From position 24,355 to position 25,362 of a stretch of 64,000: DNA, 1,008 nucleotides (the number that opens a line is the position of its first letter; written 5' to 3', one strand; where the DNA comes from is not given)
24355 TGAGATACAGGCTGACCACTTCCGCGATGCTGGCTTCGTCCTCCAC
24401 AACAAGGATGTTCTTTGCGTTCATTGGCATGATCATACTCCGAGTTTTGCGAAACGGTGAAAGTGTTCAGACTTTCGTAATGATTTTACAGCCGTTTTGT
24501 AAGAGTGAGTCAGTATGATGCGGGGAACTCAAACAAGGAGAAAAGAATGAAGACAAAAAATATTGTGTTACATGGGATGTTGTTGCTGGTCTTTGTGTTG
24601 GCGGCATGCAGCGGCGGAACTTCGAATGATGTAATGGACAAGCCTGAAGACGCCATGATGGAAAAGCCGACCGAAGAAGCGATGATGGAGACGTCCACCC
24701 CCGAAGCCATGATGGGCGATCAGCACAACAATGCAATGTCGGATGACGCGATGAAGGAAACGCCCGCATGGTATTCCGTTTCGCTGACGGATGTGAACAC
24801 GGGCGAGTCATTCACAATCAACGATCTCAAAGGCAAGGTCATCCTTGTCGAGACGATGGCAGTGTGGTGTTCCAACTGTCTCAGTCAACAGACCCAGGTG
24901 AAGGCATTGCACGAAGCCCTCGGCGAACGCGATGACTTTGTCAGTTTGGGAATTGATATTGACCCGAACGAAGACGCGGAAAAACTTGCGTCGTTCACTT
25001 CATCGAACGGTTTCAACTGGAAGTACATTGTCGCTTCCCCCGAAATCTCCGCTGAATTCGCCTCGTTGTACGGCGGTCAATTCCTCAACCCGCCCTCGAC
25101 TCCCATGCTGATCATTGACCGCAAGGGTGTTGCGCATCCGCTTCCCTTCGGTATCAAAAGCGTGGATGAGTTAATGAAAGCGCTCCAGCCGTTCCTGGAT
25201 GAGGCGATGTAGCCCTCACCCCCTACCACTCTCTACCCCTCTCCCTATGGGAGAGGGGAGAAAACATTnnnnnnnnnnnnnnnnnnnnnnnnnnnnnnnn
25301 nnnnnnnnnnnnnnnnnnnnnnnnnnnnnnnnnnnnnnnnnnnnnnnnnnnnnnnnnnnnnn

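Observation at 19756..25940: Candidate methionine-based oxidant defence module: MsrPQ, redoxin, two-component system, Met-rich thioredoxin lipoprotein and CcdA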

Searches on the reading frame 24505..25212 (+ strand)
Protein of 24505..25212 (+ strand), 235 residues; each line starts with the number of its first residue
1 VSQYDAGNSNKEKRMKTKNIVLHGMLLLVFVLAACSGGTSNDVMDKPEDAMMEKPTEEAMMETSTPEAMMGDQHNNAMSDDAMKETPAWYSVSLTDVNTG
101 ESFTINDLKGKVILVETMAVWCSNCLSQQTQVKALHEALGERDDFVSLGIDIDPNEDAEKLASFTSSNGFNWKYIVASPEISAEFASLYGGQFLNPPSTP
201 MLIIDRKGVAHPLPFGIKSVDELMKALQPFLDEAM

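Call 3: search_protein_families(library=pfam, proteins=[window:24505-25212:+], max_evalue=0.01)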
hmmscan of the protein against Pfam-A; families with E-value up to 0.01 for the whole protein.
window:24505-25212:+ (235 aa): 7 families
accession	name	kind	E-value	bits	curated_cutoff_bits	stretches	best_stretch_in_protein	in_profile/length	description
PF08534.16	Redoxin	-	5.8e-08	33.1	26.6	1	92-208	9-126/148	Redoxin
PF00578.27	AhpC-TSA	-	4.4e-05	23.9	26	1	94-192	10-101/124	AhpC/TSA family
PF00255.25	GSHPx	-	9.6e-05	22.4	27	1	90-142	2-52/108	Glutathione peroxidase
PF13905.12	Thioredoxin_8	-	0.00016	22.4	27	1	110-190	1-78/94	Thioredoxin-like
PF00085.26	Thioredoxin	-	0.0051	17.2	23.5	1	109-158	17-64/103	Thioredoxin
PF02630.20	SCO1-SenC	-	0.0075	16.7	22.8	0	98-169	9-83/134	SCO1/SenC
PF01040.23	UbiA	-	0.0086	15.8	34.2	0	24-54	23-53/250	UbiA prenyltransferase family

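Call 4: search_protein_families(library=ncbifam, proteins=[window:24505-25212:+], max_evalue=0.01)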
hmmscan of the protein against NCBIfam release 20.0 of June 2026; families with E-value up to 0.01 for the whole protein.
window:24505-25212:+ (235 aa): 3 families
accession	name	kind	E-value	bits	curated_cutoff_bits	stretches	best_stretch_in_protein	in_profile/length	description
NF047696.1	ThlDiSintTplARhiz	equivalog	1.9e-07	31.1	230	1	91-165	79-150/219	thiol:disulfide interchange protein TlpA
NF041054.1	WAxxUGC_long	equivalog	0.00081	18.8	300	1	91-160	86-154/354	ResA-like WAxxUGC motif-containing protein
NF002854.0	PRK03147.1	subfamily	0.0035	17.3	170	1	82-142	35-94/176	thiol-disulfide oxidoreductase ResA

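Call 8: find_homologous_proteins(query=window:24547-25209:+, max_evalue=0.001)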
Query seq(221 aa) (221 aa): 2091 proteins with E <= 0.001 among 2236 candidates; the best 120 are listed.
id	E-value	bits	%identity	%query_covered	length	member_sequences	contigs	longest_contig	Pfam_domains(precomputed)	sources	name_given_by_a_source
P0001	1.5e-142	491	99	100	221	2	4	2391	PF08534.17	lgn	-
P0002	5.1e-117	407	80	100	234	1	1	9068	PF08534.17,PF00578.28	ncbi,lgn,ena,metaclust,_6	metaclust:\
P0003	7.5e-115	400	81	100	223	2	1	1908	PF08534.17,PF00578.28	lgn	-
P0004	4.9e-114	397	79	100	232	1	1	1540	PF08534.17,PF00578.28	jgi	jgi:hypothetical protein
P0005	4.0e-106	372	74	100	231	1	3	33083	PF08534.17,PF00578.28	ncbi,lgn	ncbi:MAG: hypothetical protein Kow0070_25310 [Anaerolineales bacterium]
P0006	7.4e-106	371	79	95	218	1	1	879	PF08534.17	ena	-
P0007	7.4e-106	371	77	100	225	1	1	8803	PF08534.17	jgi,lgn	-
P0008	2.4e-104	366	75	100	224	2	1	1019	PF08534.17,PF00255.26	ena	-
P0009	6.3e-104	364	74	100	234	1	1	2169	PF08534.17,PF00255.26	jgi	jgi:hypothetical protein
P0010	3.0e-101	356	74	100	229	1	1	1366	PF08534.17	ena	-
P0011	3.5e-101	355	72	100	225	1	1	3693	PF08534.17,PF00578.28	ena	-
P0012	5.2e-101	355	70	100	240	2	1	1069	PF08534.17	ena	-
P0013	6.1e-101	355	74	100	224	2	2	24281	PF08534.17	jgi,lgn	jgi:cytochrome oxidase Cu insertion factor (SCO1/SenC/PrrC family)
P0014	3.9e-100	352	73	100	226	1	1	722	PF08534.17,PF00578.28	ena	-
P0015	4.9e-98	345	71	100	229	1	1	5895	PF08534.17,PF00578.28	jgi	jgi:cytochrome oxidase Cu insertion factor (SCO1/SenC/PrrC family)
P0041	9.2e-94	331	69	100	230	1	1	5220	PF08534.17,PF13905.13,PF00578.28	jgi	jgi:pentapeptide MXKDX repeat protein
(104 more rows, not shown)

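Call 11: find_related_loci(query=A1, collection=genome_contigs, flank=10000)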
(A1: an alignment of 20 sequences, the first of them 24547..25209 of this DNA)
Query A1 (221 aa) in genome_contigs; peptide patterns used: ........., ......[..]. (x = any residue, [..] = any of these).
145 stretches matched a pattern; 124 encode a relative of the query (tblastn E <= 1e-3); the best 80 are kept; 80 distinct loci.
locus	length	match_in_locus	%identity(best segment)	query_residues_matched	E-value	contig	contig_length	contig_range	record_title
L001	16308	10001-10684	67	1-221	4e-100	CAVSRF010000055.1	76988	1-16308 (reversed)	MAG: uncultured Chloroflexia bacterium isolate MFD05684.bin.2.92 genome assembly, contig: contig_60952, whole genome sho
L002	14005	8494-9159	67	1-221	3e-99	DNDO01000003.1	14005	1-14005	MAG TPA_asm: Anaerolineae bacterium isolate UBA12294 contig_4301, whole genome shotgun sequence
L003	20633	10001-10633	67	16-221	5e-97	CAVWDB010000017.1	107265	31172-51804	MAG: uncultured Chloroflexia bacterium isolate MFD04944.bin.2.201 genome assembly, contig: contig_56153, whole genome sh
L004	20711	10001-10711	58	1-221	3e-93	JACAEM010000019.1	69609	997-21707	MAG: Chloroflexota bacterium isolate L.E.CH.17 k119_654555, whole genome shotgun sequence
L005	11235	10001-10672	64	1-221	3e-93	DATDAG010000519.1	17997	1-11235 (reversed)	MAG TPA_asm: Anaerolineales bacterium isolate SMAG_U90 k141_409305, whole genome shotgun sequence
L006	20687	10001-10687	62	1-221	1e-91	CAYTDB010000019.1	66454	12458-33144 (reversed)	MAG TPA_asm: uncultured Anaerolinea sp. isolate SRP319275_co4_111 genome assembly, contig: NODE_225_length_66454_cov_17.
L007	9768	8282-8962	59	1-221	2e-88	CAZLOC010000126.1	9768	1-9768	MAG TPA_asm: uncultured Anaerolineaceae bacterium isolate binchicken_co234_131 genome assembly, contig: NODE_5413_length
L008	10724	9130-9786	60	1-221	2e-86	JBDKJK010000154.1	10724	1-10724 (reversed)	MAG: Chloroflexota bacterium isolate guil_2019_sw_WHONDRS-S19S_0049_B_bin.18 scaffold_1058067, whole genome shotgun sequ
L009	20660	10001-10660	59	1-221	5e-86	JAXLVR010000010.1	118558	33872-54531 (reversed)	MAG: Anaerolineales bacterium isolate STL-CHL2 C1.270.fa-10, whole genome shotgun sequence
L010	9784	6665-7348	61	1-221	9e-86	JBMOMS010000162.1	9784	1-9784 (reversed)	MAG: Chloroflexota bacterium isolate Betzabe_MAG056 MAG056_162, whole genome shotgun sequence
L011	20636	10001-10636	59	1-221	3e-85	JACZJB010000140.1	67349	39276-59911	MAG: Anaerolineales bacterium isolate MAG8 chloroflexi_2_contig_756945, whole genome shotgun sequence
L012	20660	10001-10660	59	1-221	3e-85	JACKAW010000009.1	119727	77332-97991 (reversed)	MAG: Anaerolineales bacterium isolate HK-STAS-CHLO-5 HK-STAS-CHLO-5_9, whole genome shotgun sequence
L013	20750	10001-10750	53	1-221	8e-85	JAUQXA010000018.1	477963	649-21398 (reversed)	MAG: Anaerolineales bacterium isolate BIN17 contig_43406, whole genome shotgun sequence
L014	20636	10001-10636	58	1-221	8e-85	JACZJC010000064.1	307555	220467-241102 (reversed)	MAG: Anaerolineales bacterium isolate MAG9 chloroflexi_3_contig_1168802, whole genome shotgun sequence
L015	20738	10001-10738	58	9-221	3e-84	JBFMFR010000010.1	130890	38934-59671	MAG: Chloroflexota bacterium isolate MAG276 MAG276_10, whole genome shotgun sequence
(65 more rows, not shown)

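Call 30: search_solved_structures(query=window:24547-25209:+, max_evalue=0.01)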
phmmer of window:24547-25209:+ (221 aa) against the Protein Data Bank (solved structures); distinct sequences matched with E-value up to 0.01: 18.
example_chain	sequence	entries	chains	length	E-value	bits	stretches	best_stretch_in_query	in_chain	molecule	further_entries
2ls5_A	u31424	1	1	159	2e-06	31.1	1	76-172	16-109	Uncharacterized protein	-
2lja_A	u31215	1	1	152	3.1e-06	30.5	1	72-139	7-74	Putative thiol-disulfide oxidoreductase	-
3or5_A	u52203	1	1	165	4.6e-06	30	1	72-202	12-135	Thiol:disulfide interchange protein, thioredoxin family protein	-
4pq1_A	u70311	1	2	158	8.3e-06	29.1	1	85-169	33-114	Putative electron transport related protein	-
3kcm_A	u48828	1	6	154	7.9e-05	25.9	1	79-196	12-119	Thioredoxin family protein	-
2vim_A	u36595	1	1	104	0.00014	25.1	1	90-153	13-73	THIOREDOXIN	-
4evm_A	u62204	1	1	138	0.0002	24.6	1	86-208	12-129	Thioredoxin family protein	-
4hqs_A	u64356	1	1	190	0.00022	24.5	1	83-198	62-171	Thioredoxin family protein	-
3lwa_A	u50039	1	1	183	0.00028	24.1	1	84-193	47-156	Secreted thiol-disulfide isomerase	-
3lor_A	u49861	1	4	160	0.0032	20.7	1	87-208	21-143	Thiol-disulfide isomerase and thioredoxins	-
1t00_A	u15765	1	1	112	0.0048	20.1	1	85-145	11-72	Thioredoxin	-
3ul3_B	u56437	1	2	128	0.0063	19.7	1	93-147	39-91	Thioredoxin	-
4o32_A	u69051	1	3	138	0.0074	19.5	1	93-147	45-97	Thioredoxin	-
1gp1_A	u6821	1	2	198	0.0079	19.4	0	76-136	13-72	GLUTATHIONE PEROXIDASE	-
1jfu_A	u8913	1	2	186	0.0079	19.4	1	86-151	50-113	THIOL:DISULFIDE INTERCHANGE PROTEIN TLPA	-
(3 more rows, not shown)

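Call 46: predict_structure(alignment_id=A1)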
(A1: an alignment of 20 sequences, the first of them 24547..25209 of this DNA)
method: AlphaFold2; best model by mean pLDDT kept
length: 221 residues; sequences in the alignment: 20
mean_pLDDT: 72.3   pTM: 0.62
mean pLDDT of the five models: 72.3, 71.1, 70.8, 70.2, 68.2
residues with pLDDT >= 90: 55; 70-90: 82; 50-70: 36; < 50: 48
segments of 3 or more residues with pLDDT < 50: 22-69
pLDDT, mean of each block of 10 residues (from residue 1): 58 57 41 41 39 41 39 85 94 93 75 79 87 88 87 89 86 72 79 89 84 89 58
secondary structure, 60 per line:
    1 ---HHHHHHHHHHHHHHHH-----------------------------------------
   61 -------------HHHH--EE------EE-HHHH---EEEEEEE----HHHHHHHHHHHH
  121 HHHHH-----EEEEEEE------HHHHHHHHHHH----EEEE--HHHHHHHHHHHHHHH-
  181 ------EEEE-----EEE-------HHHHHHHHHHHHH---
elements in order: H4-19 H74-77 H91-94 E98-104 H109-125 E131-137 H144-154 E159-162 H165-179 E187-190 E196-198 H206-218

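Call 54: search_protein_families(library=ncbifam, proteins=[P0041], max_evalue=10)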
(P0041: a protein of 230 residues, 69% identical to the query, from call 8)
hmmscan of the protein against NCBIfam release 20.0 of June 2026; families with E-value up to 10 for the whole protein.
P0041 (230 aa): 21 families
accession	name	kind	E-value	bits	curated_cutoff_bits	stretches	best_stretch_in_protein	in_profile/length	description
NF047696.1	ThlDiSintTplARhiz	equivalog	2.8e-07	30.5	230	1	91-154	83-145/219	thiol:disulfide interchange protein TlpA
NF002854.0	PRK03147.1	subfamily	7e-07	29.3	170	1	87-217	45-164/176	thiol-disulfide oxidoreductase ResA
TIGR02953.1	penta_MxKDx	subfamily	1.7e-05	24.7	41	1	7-80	3-75/78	pentapeptide MXKDX repeat protein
NF041054.1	WAxxUGC_long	equivalog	0.00078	18.8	300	1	54-148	57-147/354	ResA-like WAxxUGC motif-containing protein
TIGR00385.1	dsbE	subfamily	0.0008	19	123.15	1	77-161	34-113/173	DsbE family thiol:disulfide interchange protein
TIGR01126.1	pdi_dom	equivalog_domain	0.0039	17.5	107.2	1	104-159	13-67/105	protein disulfide-isomerase domain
NF045774.1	cytochro_C551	exception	0.012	15.6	118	1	5-47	3-42/110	cytochrome c551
TIGR01068.1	thioredoxin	equivalog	0.013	15.7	96.8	1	105-152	14-59/101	thioredoxin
NF005435.1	PRK07021.1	equivalog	0.048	13.5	131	1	3-43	5-45/157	flagellar basal body-associated protein FliL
NF042930.1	EF0163_fam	equivalog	0.059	12.9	65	1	7-76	2-69/165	EF0163 family protein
NF041428.1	TrsH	subfamily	0.063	13.4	150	1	6-64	3-63/149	TrsH/TraH family protein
NF038340.1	SAR2788_fam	subfamily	0.076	12.8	50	1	6-73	2-71/177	SAR2788 family putative toxin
NF047408.1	SA0632_fam_LP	equivalog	0.088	12.5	70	1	6-50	3-48/68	SA0632 family lipoprotein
NF041202.1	StoA_CxxC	exception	0.092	12.6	210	1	87-168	35-114/163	endospore biogenesis thiol-disulfide oxidoreductase StoA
NF041057.1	Rcas_1661_fam_Se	equivalog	0.092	12.3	190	1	11-122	2-106/247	Rcas_1661 family thioredoxin-like (seleno)lipoprotein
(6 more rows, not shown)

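Call 57: fold_search(model_id=the predicted structure, library=pdb)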
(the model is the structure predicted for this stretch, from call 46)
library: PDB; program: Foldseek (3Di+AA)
matches with E <= 10: 1524; with E <= 0.001: 595
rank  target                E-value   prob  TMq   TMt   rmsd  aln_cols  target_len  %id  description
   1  3kcm_B                2.3e-09  1.00  0.50  0.74   3.1       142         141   23  The crystal structure of thioredoxin protein from Geobacter metallireducens (released 2009-11-10)
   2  3kcm_E                2.9e-09  1.00  0.52  0.77   2.8       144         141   23  The crystal structure of thioredoxin protein from Geobacter metallireducens (released 2009-11-10)
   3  3kcm_D                3.8e-09  1.00  0.52  0.78   2.8       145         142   22  The crystal structure of thioredoxin protein from Geobacter metallireducens (released 2009-11-10)
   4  3kcm_A                9.4e-09  1.00  0.49  0.74   3.2       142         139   22  The crystal structure of thioredoxin protein from Geobacter metallireducens (released 2009-11-10)
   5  3kcm_F                1.1e-08  1.00  0.49  0.74   3.1       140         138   23  The crystal structure of thioredoxin protein from Geobacter metallireducens (released 2009-11-10)
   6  3me7_A                1.3e-08  1.00  0.54  0.69   3.7       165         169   20  Crystal structure of putative electron transport protein aq_2194 from Aquifex aeolicus VF5 (released 2010-04-14)
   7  3me8_B                1.5e-08  1.00  0.53  0.72   2.9       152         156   20  Crystal structure of putative electron transfer protein aq_2194 from Aquifex aeolicus VF5 (released 2010-04-14)
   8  3lor_C                2.5e-08  1.00  0.49  0.69   3.5       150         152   21  The Crystal Structure of a Thiol-disulfide Isomerase from Corynebacterium glutamicum to 2.2A (released 2010-03-16)
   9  3lor_A                3.0e-08  1.00  0.55  0.75   3.3       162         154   22  The Crystal Structure of a Thiol-disulfide Isomerase from Corynebacterium glutamicum to 2.2A (released 2010-03-16)
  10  3kcm_C                3.2e-08  1.00  0.49  0.74   3.1       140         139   23  The crystal structure of thioredoxin protein from Geobacter metallireducens (released 2009-11-10)
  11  3or5                  5.0e-08  1.00  0.52  0.76   2.8       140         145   22  Crystal structure of thiol:disulfide interchange protein, thioredoxin family protein from Chlorobium tepidum TLS (released 2010-09-22)
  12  4grf                  5.3e-08  1.00  0.48  0.71   3.1       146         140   20  Crystal structure of thioredoxin domain of thiol-disulfide oxidoreductase BVU-2223 (Target EFI-501010) from Bacteroides  (released 2012-10-10)
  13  3me7_B                6.5e-08  1.00  0.53  0.72   3.2       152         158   20  Crystal structure of putative electron transport protein aq_2194 from Aquifex aeolicus VF5 (released 2010-04-14)
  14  3eyt_B                6.9e-08  1.00  0.52  0.72   4.1       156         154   22  Crystal structure of Thioredoxin-like superfamily protein SPOA0173 (released 2008-11-04)
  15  2ls5_MODEL_1_A        6.9e-08  1.00  0.50  0.67   3.3       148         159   25  Solution structure of a putative protein disulfide isomerase from Bacteroides thetaiotaomicron (released 2012-05-09)
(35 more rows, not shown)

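Call 60: search_protein_families(library=ncbifam, alignment_id=A2, max_evalue=0.01)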
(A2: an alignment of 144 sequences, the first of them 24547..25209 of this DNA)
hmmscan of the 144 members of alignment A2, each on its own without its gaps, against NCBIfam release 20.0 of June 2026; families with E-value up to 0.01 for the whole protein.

A. member 1, window:24547-25209:+ (221 aa): 3 families
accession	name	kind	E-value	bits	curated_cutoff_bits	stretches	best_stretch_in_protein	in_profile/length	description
NF047696.1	ThlDiSintTplARhiz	equivalog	3.4e-07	30.3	230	1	84-151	85-150/219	thiol:disulfide interchange protein TlpA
NF041054.1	WAxxUGC_long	equivalog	0.00071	19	300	1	77-146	86-154/354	ResA-like WAxxUGC motif-containing protein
NF002854.0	PRK03147.1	subfamily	0.004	17.1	170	1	68-128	35-94/176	thiol-disulfide oxidoreductase ResA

B. families by the number of members that match (of 144 scanned): 34 families (the first 25 are shown)
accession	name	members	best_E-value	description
NF047696.1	ThlDiSintTplARhiz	144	1.6e-10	thiol:disulfide interchange protein TlpA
NF002854.0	PRK03147.1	138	2.5e-09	thiol-disulfide oxidoreductase ResA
NF041054.1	WAxxUGC_long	123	9.5e-07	ResA-like WAxxUGC motif-containing protein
TIGR00385.1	dsbE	65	2.7e-06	DsbE family thiol:disulfide interchange protein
NF041057.1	Rcas_1661_fam_Se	51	3.2e-05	Rcas_1661 family thioredoxin-like (seleno)lipoprotein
TIGR01126.1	pdi_dom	34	0.00074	protein disulfide-isomerase domain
TIGR01068.1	thioredoxin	22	0.00022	thioredoxin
NF045774.1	cytochro_C551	20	0.0025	cytochrome c551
NF041202.1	StoA_CxxC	12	6e-05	endospore biogenesis thiol-disulfide oxidoreductase StoA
TIGR02953.1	penta_MxKDx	11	1.2e-05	pentapeptide MXKDX repeat protein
NF011941.0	PRK15412.1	9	0.00063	thiol:disulfide interchange protein DsbE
TIGR01130.1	ER_PDI_fam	6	0.00094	protein disulfide-isomerase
NF010625.0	PRK14018.1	5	0.00026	bifunctional peptide-methionine (S)-S-oxide reductase MsrA/peptide-methionine (R)-S-oxide reductase MsrB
NF047408.1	SA0632_fam_LP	4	0.0011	SA0632 family lipoprotein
NF047847.2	SS_mature_LptM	4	0.0032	LPS translocon maturation chaperone LptM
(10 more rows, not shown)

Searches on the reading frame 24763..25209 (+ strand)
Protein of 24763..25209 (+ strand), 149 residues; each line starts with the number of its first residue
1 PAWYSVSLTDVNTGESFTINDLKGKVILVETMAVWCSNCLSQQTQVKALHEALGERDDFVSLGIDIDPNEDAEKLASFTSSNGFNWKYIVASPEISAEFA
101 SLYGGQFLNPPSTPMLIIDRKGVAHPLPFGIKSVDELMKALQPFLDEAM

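Call 45: search_protein_representatives(protein=window:24763-25209:+)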
Query: 149 residues. Proteins with E-value up to 0.001 (for the whole library): 4604; up to 1e-10: 736; up to 1e-30: 104. The best 150 are listed.
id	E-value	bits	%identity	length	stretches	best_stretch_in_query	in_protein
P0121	4.7e-61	221.5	67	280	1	1-148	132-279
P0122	1.8e-60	219.7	65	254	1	1-149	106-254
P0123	1.9e-60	219.5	59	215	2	1-148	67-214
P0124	2.9e-59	215.7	64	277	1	2-147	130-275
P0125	2.4e-58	212.7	61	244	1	1-149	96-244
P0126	6.6e-58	211.3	63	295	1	1-147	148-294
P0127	5.6e-57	208.3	63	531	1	1-147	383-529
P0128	3.6e-56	205.6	61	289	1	1-149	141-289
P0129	6.1e-56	204.9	59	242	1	1-148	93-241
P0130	2.3e-55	203.1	62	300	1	1-149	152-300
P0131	2.3e-55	203.0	61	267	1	1-148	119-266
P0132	1.4e-54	200.5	62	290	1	1-146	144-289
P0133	3.2e-54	199.3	60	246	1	2-149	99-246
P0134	3.7e-54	199.1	59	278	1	1-145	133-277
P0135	4.1e-54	199.0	58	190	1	1-147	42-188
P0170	1.9e-43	164.4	54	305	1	1-145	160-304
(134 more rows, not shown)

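Call 54: search_protein_families(library=ncbifam, proteins=[P0128, P0121, P0170], max_evalue=10)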
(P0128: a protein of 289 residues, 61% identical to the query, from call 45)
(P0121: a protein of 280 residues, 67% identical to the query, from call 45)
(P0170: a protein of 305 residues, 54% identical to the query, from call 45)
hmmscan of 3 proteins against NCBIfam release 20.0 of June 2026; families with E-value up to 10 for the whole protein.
P0128 (289 aa): 7 families
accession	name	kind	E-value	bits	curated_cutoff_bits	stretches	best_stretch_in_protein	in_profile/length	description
NF047696.1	ThlDiSintTplARhiz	equivalog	2.8e-06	27.3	230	1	144-208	78-142/219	thiol:disulfide interchange protein TlpA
NF002854.0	PRK03147.1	subfamily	3.8e-05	23.6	170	1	153-277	51-165/176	thiol-disulfide oxidoreductase ResA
TIGR00385.1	dsbE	subfamily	0.004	16.8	123.15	1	152-192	50-91/173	DsbE family thiol:disulfide interchange protein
NF010625.0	PRK14018.1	equivalog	0.0098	14.4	522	1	160-193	52-85/521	bifunctional peptide-methionine (S)-S-oxide reductase MsrA/peptide-methionine (R)-S-oxide reductase MsrB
TIGR01068.1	thioredoxin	equivalog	0.011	15.8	96.8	1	163-213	13-61/101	thioredoxin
NF011941.0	PRK15412.1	equivalog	0.012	15.1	359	1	163-219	67-120/185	thiol:disulfide interchange protein DsbE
TIGR01126.1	pdi_dom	equivalog_domain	0.051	13.9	107.2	1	163-212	13-63/105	protein disulfide-isomerase domain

P0121 (280 aa): 13 families
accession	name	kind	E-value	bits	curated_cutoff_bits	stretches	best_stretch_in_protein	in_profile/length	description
NF047696.1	ThlDiSintTplARhiz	equivalog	1.9e-06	27.8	230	1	137-202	80-143/219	thiol:disulfide interchange protein TlpA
NF002854.0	PRK03147.1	subfamily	0.002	18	170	1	140-270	48-167/176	thiol-disulfide oxidoreductase ResA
TIGR01068.1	thioredoxin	equivalog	0.022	14.9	96.8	1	154-200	13-59/101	thioredoxin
NF040598.1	Ala_zip_lipo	subfamily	0.025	15.1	43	1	4-90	1-85/90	Lpp/OprI family alanine-zipper lipoprotein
TIGR01126.1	pdi_dom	equivalog_domain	0.045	14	107.2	1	154-208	13-66/105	protein disulfide-isomerase domain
NF041057.1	Rcas_1661_fam_Se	equivalog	0.11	12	190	1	11-69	2-56/247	Rcas_1661 family thioredoxin-like (seleno)lipoprotein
NF004565.0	PRK05901.2-3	equivalog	0.2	10.4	484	1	44-136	93-181/501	RNA polymerase sigma factor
NF011511.0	PRK14949.1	equivalog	0.35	9.1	1016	1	31-123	529-619/984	DNA polymerase III subunits gamma and tau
NF053772.1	BSAP5b_fam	equivalog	0.89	8.8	380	1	6-93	4-88/418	BSAP5b family pore-forming toxin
NF033193.2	lipo_NDxxF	hypoth_equivalog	1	9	60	1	4-121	2-111/199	NDxxF motif lipoprotein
NF052588.1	RnaseEMycob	equivalog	3.3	5.3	1400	1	26-122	790-909/945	ribonuclease E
NF045516.2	SepX_GlpR_1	exception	6.2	6.6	160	1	45-116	74-143/293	divisome protein SepX/GlpR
NF004561.0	PRK05901.1-3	equivalog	9.5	5.2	582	0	34-122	129-222/537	RNA polymerase sigma factor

P0170 (305 aa): 6 families
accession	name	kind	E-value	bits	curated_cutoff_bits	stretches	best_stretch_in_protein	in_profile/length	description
NF033839.1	PspC_subgroup_2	exception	7.2e-08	31.8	500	1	33-141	325-433/557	pneumococcal surface protein PspC, LPXTG-anchored form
NF047696.1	ThlDiSintTplARhiz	equivalog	0.00074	19.3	230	1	171-228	85-141/219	thiol:disulfide interchange protein TlpA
NF041054.1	WAxxUGC_long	equivalog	0.021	14.1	300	1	164-233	86-154/354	ResA-like WAxxUGC motif-containing protein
NF011941.0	PRK15412.1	equivalog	0.062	12.8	359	1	175-237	58-119/185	thiol:disulfide interchange protein DsbE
NF005846.3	PRK07764.1-6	equivalog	0.093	11.8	625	1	27-209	424-609/628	DNA polymerase III subunit gamma and tau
NF047847.2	SS_mature_LptM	equivalog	0.27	11.4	27.7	1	1-22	1-21/31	LPS translocon maturation chaperone LptM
